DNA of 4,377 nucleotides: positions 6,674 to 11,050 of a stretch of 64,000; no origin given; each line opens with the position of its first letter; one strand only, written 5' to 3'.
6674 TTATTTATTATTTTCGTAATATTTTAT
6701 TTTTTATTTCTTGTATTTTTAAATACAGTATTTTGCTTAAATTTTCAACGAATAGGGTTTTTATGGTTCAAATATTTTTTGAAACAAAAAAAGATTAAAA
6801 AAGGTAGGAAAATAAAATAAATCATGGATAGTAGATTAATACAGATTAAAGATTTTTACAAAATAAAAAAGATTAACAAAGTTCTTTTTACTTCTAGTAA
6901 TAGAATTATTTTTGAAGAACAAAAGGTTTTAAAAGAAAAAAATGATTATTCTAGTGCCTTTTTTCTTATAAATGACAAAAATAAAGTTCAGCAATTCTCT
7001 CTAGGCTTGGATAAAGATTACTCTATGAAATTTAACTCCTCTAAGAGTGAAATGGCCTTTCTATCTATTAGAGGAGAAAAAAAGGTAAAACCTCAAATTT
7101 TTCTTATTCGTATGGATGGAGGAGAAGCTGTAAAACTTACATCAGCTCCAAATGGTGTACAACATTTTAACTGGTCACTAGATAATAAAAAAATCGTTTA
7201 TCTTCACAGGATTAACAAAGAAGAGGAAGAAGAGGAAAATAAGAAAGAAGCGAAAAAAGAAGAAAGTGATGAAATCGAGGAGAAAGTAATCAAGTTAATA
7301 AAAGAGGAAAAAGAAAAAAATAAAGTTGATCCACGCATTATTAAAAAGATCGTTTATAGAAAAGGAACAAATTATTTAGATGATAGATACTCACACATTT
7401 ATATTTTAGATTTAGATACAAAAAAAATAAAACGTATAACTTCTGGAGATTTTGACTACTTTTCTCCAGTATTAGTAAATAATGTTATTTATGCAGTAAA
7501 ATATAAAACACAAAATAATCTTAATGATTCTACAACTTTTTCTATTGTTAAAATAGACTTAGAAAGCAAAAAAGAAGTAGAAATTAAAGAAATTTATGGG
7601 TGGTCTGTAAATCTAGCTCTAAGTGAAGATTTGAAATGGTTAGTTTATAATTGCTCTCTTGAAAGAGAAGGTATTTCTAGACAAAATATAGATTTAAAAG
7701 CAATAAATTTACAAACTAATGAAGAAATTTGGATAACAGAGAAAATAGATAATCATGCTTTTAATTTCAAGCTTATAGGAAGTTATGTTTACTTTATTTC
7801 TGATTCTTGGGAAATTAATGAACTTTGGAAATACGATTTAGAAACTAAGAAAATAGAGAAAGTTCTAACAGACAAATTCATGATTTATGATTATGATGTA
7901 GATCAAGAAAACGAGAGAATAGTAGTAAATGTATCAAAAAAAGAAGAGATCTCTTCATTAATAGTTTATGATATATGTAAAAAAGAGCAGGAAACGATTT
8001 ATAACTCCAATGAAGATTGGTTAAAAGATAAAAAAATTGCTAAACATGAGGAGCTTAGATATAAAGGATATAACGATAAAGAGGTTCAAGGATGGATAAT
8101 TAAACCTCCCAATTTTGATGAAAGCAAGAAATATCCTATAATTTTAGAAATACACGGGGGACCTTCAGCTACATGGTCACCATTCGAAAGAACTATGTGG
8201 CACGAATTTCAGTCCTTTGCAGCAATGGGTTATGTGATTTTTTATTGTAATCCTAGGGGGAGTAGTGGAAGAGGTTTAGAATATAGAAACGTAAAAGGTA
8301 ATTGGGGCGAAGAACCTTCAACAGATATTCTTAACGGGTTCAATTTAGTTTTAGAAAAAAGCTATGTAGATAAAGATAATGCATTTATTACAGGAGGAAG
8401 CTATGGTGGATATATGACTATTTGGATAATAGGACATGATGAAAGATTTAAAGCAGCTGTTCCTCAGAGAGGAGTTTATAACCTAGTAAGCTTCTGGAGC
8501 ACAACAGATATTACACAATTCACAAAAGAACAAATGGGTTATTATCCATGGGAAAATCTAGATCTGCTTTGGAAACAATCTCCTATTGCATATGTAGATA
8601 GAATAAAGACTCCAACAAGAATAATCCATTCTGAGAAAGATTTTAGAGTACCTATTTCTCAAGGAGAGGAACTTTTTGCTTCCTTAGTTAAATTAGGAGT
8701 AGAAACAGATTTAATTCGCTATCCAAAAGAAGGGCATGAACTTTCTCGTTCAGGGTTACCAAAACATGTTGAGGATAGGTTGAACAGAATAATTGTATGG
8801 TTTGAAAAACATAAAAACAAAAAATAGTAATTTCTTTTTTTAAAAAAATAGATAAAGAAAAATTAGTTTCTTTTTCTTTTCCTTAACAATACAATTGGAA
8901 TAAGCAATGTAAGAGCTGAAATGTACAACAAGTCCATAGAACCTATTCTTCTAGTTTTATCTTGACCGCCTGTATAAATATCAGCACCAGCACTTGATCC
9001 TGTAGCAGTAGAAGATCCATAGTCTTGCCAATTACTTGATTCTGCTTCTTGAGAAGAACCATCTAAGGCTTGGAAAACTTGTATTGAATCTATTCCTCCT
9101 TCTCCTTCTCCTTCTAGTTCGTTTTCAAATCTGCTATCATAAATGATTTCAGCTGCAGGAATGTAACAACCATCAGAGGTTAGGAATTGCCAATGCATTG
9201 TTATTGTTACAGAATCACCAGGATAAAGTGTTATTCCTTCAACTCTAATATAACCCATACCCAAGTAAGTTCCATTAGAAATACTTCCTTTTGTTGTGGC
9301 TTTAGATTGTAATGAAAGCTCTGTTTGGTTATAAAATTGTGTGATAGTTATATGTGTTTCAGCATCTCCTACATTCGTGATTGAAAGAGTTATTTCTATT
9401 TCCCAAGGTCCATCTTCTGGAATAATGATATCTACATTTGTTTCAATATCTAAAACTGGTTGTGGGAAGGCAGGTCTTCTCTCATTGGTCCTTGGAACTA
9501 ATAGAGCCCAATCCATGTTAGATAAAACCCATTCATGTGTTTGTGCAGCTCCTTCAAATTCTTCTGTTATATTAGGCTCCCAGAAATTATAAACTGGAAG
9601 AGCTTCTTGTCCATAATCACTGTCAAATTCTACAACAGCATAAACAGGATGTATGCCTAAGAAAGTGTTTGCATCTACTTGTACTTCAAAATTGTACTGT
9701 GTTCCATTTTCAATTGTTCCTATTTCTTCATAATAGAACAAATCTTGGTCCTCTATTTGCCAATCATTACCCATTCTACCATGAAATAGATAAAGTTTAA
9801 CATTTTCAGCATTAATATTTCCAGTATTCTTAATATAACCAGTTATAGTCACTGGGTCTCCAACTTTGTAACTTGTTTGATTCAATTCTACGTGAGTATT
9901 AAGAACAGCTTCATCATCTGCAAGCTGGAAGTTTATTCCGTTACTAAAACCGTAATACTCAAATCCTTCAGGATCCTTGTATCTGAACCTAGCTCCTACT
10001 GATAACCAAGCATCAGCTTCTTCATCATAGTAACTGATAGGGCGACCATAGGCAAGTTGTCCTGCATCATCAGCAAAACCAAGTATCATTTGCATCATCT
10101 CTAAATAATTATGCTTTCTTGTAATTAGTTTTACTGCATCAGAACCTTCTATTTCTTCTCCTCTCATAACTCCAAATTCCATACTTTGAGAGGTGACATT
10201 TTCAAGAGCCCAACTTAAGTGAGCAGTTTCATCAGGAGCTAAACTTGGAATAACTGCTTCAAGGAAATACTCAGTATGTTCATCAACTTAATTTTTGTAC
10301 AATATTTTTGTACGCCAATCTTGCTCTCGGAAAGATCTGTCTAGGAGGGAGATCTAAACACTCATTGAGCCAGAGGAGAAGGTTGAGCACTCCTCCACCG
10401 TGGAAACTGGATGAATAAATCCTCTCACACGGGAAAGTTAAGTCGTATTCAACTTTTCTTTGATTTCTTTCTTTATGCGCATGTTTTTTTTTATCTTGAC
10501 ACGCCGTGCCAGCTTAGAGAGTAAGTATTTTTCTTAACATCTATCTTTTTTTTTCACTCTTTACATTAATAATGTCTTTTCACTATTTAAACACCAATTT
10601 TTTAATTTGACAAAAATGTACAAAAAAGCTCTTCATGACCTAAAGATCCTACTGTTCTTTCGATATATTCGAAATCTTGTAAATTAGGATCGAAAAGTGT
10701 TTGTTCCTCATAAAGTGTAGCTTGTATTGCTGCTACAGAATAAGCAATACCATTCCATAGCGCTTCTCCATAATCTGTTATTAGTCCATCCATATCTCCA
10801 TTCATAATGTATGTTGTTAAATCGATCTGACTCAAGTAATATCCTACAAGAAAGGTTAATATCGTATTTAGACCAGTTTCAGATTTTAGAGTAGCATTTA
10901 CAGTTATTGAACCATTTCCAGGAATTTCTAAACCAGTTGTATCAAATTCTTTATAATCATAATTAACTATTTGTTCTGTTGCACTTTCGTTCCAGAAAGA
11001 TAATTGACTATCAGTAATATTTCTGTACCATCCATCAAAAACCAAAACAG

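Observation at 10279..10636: MITE-like element with GC-rich structured core splits a large surface-protein gene into two ORFs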

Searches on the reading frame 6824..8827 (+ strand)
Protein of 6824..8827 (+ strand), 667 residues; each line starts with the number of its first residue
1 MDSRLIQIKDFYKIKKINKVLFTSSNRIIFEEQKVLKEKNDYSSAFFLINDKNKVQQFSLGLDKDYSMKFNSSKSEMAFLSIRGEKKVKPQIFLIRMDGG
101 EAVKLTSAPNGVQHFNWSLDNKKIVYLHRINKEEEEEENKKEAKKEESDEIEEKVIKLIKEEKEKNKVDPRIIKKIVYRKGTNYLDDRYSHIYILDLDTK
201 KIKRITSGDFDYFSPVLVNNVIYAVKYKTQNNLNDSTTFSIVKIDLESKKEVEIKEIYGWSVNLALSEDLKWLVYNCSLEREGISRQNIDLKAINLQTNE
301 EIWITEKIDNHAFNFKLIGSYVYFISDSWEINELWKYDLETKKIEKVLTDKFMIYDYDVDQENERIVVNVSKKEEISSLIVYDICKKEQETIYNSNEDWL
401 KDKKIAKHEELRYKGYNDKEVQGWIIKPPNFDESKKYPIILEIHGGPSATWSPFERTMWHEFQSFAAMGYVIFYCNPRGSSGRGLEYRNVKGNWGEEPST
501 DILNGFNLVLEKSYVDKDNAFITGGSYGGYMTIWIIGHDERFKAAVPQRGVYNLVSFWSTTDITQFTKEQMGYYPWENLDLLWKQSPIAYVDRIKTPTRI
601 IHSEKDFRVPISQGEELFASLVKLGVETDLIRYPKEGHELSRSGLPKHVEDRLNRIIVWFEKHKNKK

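Call 36: find_encoding_contigs(protein=window:6824-8827:+, flank=10000, max_places=10)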
Protein window:6824-8827:+ (667 aa): 2 contigs read that carry it; 2 places shown.
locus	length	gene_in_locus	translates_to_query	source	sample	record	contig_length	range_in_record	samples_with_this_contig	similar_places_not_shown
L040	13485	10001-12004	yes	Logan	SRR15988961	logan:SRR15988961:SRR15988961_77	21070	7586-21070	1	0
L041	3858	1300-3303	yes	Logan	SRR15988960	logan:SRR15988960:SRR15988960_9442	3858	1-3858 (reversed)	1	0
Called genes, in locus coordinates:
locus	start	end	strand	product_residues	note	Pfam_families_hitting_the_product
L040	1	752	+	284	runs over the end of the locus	PF01058:Oxidored_q6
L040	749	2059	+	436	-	PF00374:NiFeSe_Hases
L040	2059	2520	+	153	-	PF01750:HycI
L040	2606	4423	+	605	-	PF00939:Na_sulph_symp, PF03600:CitMHS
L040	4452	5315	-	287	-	PF03313:SDH_alpha, PF03972:MmgE_PrpD_N (faint)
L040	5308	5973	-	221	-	PF03315:SDH_beta, PF01842:ACT (weak), PF22629:ACT_AHAS_ss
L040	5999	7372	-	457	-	PF00989:PAS (faint), PF13426:PAS_9, PF02518:HATPase_c, PF14501:HATPase_c_5 (faint)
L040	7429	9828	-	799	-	PF03176:MMPL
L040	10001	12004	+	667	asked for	PF26549:Tricorn_N, PF05448:AXE1, PF00326:Peptidase_S9, PF01738:DLH (weak), PF20434:BD-FAE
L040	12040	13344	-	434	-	-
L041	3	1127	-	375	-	?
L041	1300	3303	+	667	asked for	PF26549:Tricorn_N, PF05448:AXE1, PF00326:Peptidase_S9, PF01738:DLH (weak), PF20434:BD-FAE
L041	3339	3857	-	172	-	?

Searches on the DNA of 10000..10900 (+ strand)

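Call 5: search_rna_families(source=window, start=10000, end=10900, threshold=evalue, max_evalue=10, show_alignments=3)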
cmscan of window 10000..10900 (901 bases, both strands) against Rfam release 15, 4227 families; matches with E-value up to 10: 1.
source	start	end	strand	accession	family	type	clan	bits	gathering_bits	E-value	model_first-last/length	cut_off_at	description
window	10200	10289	-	RF02298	TtnuCD22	Gene; snRNA; snoRNA; CD-box;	-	19.4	85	0.86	1-77/77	no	Tetrahymena snoRNA TtnuCD22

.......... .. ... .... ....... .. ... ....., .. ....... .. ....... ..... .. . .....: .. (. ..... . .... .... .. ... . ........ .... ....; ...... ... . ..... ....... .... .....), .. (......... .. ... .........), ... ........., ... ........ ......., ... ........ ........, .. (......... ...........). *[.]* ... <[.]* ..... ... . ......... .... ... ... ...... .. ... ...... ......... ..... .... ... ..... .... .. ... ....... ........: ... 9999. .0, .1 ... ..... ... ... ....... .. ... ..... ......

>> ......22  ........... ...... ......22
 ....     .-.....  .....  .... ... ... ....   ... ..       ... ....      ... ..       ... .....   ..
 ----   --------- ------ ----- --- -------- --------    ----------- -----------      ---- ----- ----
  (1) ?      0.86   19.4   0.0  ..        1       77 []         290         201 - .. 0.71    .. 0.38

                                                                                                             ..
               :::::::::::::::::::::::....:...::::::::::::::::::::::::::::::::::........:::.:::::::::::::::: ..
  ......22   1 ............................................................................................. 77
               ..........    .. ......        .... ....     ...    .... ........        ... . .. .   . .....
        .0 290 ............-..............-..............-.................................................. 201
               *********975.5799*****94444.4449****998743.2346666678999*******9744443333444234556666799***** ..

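Call 61: search_dna_similar(query=window:10279-10636:+, collection=plasmids, mode=distant, max_evalue=0.01, max_rows=10)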
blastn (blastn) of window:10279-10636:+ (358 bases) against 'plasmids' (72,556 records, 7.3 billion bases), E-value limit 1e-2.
No match.

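Call 62: search_dna_similar(query=window:10279-10636:+, collection=phages, mode=distant, max_evalue=0.01, max_rows=10)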
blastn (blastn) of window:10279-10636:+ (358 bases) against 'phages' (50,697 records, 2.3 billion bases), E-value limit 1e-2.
No match.

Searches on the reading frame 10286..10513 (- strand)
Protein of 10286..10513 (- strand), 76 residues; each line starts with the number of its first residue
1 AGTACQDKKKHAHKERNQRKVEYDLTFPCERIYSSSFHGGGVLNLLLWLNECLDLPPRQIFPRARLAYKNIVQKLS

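Call 93: search_protein_representatives(protein=window:10286-10513:-)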
Query: 76 residues. Proteins with E-value up to 0.001 (for the whole library): 3; up to 1e-10: 1; up to 1e-30: 0. The best 3 are listed.
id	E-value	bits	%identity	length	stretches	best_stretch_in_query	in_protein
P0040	4.9e-12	61.9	35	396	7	25-57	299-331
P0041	1.5e-09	54.1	63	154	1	26-76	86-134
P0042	1.4e-05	41.4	31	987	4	4-58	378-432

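Call 95: find_encoding_contigs(protein=P0041, flank=10000, max_places=10)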
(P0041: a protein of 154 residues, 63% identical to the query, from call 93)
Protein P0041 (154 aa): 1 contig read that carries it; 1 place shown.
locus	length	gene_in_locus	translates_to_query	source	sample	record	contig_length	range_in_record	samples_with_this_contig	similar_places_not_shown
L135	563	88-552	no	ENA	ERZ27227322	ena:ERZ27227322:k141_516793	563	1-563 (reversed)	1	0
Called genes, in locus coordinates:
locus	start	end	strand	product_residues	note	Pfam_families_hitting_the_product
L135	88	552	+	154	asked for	-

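Call 101: list_cluster_members(proteins=[P0041])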
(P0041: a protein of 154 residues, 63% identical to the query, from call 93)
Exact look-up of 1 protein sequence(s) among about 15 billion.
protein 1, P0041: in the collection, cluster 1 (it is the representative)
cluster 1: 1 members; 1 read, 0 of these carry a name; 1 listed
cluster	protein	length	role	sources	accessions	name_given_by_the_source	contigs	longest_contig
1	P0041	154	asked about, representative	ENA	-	-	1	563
